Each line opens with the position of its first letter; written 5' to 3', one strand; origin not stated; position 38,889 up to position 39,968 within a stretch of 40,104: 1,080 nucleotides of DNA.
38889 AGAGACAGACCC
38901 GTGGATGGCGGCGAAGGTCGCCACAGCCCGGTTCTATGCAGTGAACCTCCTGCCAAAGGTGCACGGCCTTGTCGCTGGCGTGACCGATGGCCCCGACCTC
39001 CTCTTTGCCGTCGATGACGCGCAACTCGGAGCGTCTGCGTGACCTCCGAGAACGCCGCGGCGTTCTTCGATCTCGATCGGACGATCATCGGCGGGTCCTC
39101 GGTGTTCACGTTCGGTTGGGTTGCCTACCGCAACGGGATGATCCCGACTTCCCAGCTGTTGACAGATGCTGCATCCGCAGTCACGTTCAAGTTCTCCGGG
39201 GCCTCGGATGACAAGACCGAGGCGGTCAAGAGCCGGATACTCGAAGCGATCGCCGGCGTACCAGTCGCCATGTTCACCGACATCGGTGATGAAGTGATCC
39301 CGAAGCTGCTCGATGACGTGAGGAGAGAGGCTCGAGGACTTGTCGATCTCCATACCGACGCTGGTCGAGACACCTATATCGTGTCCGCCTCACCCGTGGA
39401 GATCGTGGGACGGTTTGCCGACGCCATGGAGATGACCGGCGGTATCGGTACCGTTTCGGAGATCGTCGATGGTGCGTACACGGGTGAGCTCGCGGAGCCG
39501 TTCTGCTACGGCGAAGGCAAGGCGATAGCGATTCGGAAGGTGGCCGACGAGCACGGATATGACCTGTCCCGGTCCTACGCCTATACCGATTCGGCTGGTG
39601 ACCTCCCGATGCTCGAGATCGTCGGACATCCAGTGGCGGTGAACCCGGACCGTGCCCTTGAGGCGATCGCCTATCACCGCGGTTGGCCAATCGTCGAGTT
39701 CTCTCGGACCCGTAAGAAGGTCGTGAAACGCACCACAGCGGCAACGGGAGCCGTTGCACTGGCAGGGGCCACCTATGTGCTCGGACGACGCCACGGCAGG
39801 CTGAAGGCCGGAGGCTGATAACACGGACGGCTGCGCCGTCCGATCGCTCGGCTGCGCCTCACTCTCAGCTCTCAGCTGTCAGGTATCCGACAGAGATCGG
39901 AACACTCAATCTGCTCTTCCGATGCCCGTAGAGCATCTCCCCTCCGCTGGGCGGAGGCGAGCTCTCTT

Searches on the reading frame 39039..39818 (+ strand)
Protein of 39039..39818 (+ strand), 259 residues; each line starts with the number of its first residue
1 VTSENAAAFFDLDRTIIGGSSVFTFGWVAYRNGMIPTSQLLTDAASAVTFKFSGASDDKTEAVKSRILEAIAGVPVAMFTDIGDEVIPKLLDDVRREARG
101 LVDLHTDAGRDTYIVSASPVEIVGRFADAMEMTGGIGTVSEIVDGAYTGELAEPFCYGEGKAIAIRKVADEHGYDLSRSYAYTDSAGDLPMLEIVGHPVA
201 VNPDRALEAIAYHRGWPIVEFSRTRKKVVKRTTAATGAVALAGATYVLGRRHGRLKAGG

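Call 4: search_protein_families(library=pfam, proteins=[window:39039-39818:+])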
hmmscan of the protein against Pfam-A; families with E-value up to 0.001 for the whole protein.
window:39039-39818:+ (259 aa): 1 family
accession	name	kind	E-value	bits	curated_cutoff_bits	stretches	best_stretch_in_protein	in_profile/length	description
PF12710.13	HAD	-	1.7e-29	104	27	1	8-193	1-189/189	haloacid dehalogenase-like hydrolase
